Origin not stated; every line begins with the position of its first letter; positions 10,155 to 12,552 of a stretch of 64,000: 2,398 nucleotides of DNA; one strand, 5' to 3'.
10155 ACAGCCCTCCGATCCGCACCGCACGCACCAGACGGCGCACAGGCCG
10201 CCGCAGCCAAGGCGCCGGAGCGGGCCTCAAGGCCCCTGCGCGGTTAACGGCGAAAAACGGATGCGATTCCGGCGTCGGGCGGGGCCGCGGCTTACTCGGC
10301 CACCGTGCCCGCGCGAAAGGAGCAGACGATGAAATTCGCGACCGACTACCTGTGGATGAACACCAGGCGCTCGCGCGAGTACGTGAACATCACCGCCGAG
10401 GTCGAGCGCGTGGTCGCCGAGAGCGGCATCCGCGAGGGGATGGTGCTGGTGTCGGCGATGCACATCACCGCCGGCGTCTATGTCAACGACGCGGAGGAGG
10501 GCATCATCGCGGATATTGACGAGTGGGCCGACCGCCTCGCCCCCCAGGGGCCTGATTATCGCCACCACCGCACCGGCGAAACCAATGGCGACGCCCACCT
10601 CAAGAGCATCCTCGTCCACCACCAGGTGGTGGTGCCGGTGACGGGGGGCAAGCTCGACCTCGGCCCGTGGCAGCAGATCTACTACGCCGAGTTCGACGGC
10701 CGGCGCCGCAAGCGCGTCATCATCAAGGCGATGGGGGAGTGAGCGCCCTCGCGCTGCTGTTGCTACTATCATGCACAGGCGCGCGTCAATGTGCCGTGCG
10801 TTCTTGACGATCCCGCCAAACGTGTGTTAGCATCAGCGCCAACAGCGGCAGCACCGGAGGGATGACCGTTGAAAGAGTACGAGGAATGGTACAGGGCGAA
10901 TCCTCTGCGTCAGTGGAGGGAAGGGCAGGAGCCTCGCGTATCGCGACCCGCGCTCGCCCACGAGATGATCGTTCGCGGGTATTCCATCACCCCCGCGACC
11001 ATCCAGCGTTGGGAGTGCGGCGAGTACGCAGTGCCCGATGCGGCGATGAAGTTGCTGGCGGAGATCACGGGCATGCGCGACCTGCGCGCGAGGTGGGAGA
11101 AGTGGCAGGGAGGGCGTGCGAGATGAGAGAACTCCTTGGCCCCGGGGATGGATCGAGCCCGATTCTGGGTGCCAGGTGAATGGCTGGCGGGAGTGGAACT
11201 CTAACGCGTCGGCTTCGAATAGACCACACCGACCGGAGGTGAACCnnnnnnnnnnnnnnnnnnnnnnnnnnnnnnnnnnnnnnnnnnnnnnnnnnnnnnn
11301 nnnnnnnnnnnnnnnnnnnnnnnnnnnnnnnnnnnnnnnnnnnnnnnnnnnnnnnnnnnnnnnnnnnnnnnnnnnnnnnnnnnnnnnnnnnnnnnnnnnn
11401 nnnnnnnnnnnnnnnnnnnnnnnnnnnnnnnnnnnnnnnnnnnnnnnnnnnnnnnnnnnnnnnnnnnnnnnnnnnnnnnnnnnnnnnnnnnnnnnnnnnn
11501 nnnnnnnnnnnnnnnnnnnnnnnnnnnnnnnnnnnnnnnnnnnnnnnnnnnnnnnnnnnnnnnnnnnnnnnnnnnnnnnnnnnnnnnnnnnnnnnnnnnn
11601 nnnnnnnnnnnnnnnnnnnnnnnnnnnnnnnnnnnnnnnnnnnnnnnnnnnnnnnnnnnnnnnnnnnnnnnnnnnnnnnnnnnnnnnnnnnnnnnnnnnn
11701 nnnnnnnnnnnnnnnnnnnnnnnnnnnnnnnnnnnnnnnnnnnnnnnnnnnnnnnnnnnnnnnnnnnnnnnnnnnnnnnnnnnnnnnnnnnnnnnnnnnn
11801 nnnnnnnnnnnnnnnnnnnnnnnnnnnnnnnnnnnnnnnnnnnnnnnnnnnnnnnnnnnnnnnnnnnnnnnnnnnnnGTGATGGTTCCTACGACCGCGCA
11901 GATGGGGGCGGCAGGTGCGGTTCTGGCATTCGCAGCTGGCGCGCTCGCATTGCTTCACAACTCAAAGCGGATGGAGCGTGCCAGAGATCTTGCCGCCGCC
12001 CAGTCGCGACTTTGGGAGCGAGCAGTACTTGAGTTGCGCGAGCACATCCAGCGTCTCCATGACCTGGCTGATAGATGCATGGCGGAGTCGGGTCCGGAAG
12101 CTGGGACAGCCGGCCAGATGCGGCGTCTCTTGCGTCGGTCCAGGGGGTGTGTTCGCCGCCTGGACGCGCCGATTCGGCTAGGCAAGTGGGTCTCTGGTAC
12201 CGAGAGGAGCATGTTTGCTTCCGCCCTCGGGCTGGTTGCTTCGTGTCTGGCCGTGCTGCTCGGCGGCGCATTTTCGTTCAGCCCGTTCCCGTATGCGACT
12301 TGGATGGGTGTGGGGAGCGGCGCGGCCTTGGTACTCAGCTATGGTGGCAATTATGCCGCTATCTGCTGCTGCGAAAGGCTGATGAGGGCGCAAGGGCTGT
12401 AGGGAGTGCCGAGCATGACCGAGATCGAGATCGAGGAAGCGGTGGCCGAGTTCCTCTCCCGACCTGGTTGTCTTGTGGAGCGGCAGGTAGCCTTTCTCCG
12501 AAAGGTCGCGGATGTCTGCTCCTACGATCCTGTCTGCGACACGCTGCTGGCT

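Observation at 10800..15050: Lower-GC six-gene island: HTH, Panacea-domain, membrane protein, RecB-like nuclease, TGT/DpdA-like zinc protein, unknown. Candidate undescribed defence/TA/DNA-modification module.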

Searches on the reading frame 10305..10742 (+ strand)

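Call 3: search_protein_families(library=pfam, proteins=[window:10305-10742:+], max_evalue=1)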
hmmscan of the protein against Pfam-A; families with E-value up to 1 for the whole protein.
window:10305-10742:+ (145 aa): 2 families
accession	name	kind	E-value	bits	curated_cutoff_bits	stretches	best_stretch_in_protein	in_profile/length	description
PF01894.22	UPF0047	-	1.4e-39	135.3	27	1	28-141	1-116/117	Uncharacterised protein family UPF0047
PF12949.13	HeH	-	0.0057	16.8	28.9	1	97-116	7-26/35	HeH/LEM domain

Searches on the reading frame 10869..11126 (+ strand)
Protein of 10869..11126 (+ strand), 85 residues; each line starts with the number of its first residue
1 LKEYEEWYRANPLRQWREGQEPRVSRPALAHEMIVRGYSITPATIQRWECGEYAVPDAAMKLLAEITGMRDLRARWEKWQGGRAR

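Call 3: search_protein_families(library=pfam, proteins=[window:10869-11126:+], max_evalue=1)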
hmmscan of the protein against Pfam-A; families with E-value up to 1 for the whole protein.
window:10869-11126:+ (85 aa): 3 families
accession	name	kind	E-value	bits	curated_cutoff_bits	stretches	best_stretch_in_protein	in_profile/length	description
PF13560.12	HTH_31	-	0.021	15.5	27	1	13-74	6-62/64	Helix-turn-helix domain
PF08965.17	Aca2_YdiL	-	0.037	14.6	23.8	1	41-71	29-59/118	Aca2/YdiL-like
PF01381.28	HTH_3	-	0.13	12.7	23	1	40-68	21-49/55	Helix-turn-helix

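Call 4: search_protein_families(library=padloc, proteins=[window:10869-11126:+], max_evalue=1)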
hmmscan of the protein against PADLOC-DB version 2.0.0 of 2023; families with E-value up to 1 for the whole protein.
window:10869-11126:+ (85 aa): 1 family
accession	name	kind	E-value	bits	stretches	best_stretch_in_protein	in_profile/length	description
PDLC03956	RmrA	-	0.023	11.8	1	21-70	15-64/399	-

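Call 5: search_protein_families(library=ncbifam, proteins=[window:10869-11126:+], max_evalue=1)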
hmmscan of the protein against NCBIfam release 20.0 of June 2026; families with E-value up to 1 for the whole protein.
window:10869-11126:+ (85 aa): 3 families
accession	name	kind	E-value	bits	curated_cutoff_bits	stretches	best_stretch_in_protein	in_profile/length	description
NF040522.1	VC1465_fam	subfamily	0.00018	21.5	70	1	39-80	20-62/111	VC1465 family Xer recombination activation factor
NF038316.1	DrmE_fam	subfamily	0.092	11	80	1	28-78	709-762/838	DrmE family protein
TIGR03830.1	CxxCG_CxxCG_HTH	subfamily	0.097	12.5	61.8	1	39-68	89-118/127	type II TA system antitoxin MqsA family protein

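Call 6: search_protein_families(library=phrogs, proteins=[window:10869-11126:+], max_evalue=1)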
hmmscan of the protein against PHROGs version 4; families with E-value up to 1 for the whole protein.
window:10869-11126:+ (85 aa): 4 families
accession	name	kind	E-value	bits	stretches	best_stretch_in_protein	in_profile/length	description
phrog_25567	-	unknown function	0.1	13.5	1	32-65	67-99/115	-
phrog_638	-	transcription regulation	0.15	12.9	1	24-69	18-58/145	transcriptional regulator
phrog_2967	-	transcription regulation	0.15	12.5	1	28-66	28-61/225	transcriptional regulator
phrog_11423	-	unknown function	0.5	11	1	38-63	32-57/176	-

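Call 110: list_cluster_members(proteins=[window:10869-11126:+, window:11246-11881:+, window:12211-12402:+, window:14571-15011:+, window:12828-14150:+])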
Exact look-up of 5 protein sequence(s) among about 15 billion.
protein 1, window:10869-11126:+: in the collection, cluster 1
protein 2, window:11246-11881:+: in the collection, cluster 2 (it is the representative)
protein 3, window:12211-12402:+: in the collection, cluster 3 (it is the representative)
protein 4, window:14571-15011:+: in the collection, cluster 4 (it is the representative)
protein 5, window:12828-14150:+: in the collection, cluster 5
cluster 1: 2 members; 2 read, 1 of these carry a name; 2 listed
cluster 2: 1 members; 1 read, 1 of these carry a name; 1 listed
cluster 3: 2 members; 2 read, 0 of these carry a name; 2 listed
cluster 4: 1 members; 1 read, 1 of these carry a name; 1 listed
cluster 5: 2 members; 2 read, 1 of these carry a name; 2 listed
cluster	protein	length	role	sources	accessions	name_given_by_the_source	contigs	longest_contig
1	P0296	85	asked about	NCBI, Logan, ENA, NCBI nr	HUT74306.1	MAG TPA: hypothetical protein VM221_05680 [Armatimonadota bacterium] | hypothetical protein [Armatimonadota bacterium]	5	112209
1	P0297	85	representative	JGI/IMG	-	-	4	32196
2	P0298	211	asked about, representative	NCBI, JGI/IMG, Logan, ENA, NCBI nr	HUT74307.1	MAG TPA: hypothetical protein VM221_05685 [Armatimonadota bacterium] | hypothetical protein [Armatimonadota bacterium]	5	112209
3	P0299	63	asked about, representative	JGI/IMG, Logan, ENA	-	-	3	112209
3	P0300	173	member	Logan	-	-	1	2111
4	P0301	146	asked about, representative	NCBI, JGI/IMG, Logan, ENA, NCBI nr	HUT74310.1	MAG TPA: hypothetical protein VM221_05700 [Armatimonadota bacterium] | hypothetical protein [Armatimonadota bacterium]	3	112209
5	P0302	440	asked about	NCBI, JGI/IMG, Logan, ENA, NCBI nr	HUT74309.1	MAG TPA: hypothetical protein VM221_05695 [Armatimonadota bacterium] | hypothetical protein [Armatimonadota bacterium]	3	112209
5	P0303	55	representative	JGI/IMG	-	-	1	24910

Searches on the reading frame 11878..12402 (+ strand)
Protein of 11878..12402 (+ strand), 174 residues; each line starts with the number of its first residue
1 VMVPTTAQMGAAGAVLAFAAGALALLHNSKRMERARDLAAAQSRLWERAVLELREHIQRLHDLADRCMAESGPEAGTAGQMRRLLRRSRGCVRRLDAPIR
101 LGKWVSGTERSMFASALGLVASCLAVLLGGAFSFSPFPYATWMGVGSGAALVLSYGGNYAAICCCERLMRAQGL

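Call 3: search_protein_families(library=pfam, proteins=[window:11878-12402:+], max_evalue=1)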
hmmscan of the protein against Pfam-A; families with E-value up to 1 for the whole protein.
window:11878-12402:+ (174 aa): 2 families
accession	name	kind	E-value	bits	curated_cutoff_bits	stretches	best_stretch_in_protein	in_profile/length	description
PF11446.13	DUF2897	-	0.093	13.1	25.2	0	15-32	12-29/54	Protein of unknown function (DUF2897)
PF18142.6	SLATT_fungal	-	0.19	12.2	26.5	1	13-43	52-82/121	SMODS and SLOG-associating 2TM effector domain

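Call 4: search_protein_families(library=padloc, proteins=[window:11878-12402:+], max_evalue=1)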
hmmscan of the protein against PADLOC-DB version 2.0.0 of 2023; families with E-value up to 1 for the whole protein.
window:11878-12402:+ (174 aa): 0 families

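Call 5: search_protein_families(library=ncbifam, proteins=[window:11878-12402:+], max_evalue=1)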
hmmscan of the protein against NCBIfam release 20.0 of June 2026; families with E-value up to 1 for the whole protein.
window:11878-12402:+ (174 aa): 2 families
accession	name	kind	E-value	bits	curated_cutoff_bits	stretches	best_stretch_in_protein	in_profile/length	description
NF033635.1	SLATT_fungal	domain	0.047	13.6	35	1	13-41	57-85/128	SLATT domain-containing protein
NF008824.1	PRK11874.1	equivalog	0.11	12.6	25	1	139-156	6-23/30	cytochrome b6-f complex subunit PetL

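Call 6: search_protein_families(library=phrogs, proteins=[window:11878-12402:+], max_evalue=1)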
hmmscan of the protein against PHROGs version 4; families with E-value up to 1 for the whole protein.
window:11878-12402:+ (174 aa): 0 families

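Call 106: search_protein_families(library=pfam, alignment_id=A6, max_evalue=0.1)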
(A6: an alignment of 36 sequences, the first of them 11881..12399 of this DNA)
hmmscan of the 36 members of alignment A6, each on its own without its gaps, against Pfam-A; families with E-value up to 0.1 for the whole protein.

A. member 1, window:11881-12399:+ (173 aa): 1 family
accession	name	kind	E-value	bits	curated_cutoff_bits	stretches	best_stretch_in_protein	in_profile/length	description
PF11446.13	DUF2897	-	0.092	13.1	25.2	0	14-31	12-29/54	Protein of unknown function (DUF2897)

B. families by the number of members that match (of 36 scanned): 23 families
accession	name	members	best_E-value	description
PF07332.16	Phage_holin_3_6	2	0.0078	Putative Actinobacterial Holin-X, holin superfamily III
PF11087.14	PRD1_DD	1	0.0011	PRD1 phage membrane DNA delivery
PF20990.2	DUF2207_C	1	0.0048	Predicted membrane protein (DUF2207) C-terminal domain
PF08395.17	7tm_7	1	0.005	7tm Chemosensory receptor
PF02628.20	COX15-CtaA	1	0.0063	Cytochrome oxidase assembly protein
PF10689.14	DUF2496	1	0.0066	Protein of unknown function (DUF2496)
PF15957.10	Comm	1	0.0074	Commissureless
PF03203.19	MerC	1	0.013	MerC mercury resistance protein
PF24002.1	DUF7318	1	0.013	Family of unknown function (DUF7318)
PF11457.13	DUF3021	1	0.013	Protein of unknown function (DUF3021)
PF21525.2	Nlp36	1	0.02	Neuropeptide-like peptide 36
PF13886.12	TM7S3_TM198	1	0.033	TM7S3/TM198-like domain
PF23933.1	DUF7269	1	0.046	Family of unknown function (DUF7269)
PF05656.20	DUF805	1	0.054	Protein of unknown function (DUF805)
PF16954.10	HRG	1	0.057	Haem-transporter, endosomal/lysosomal, haem-responsive gene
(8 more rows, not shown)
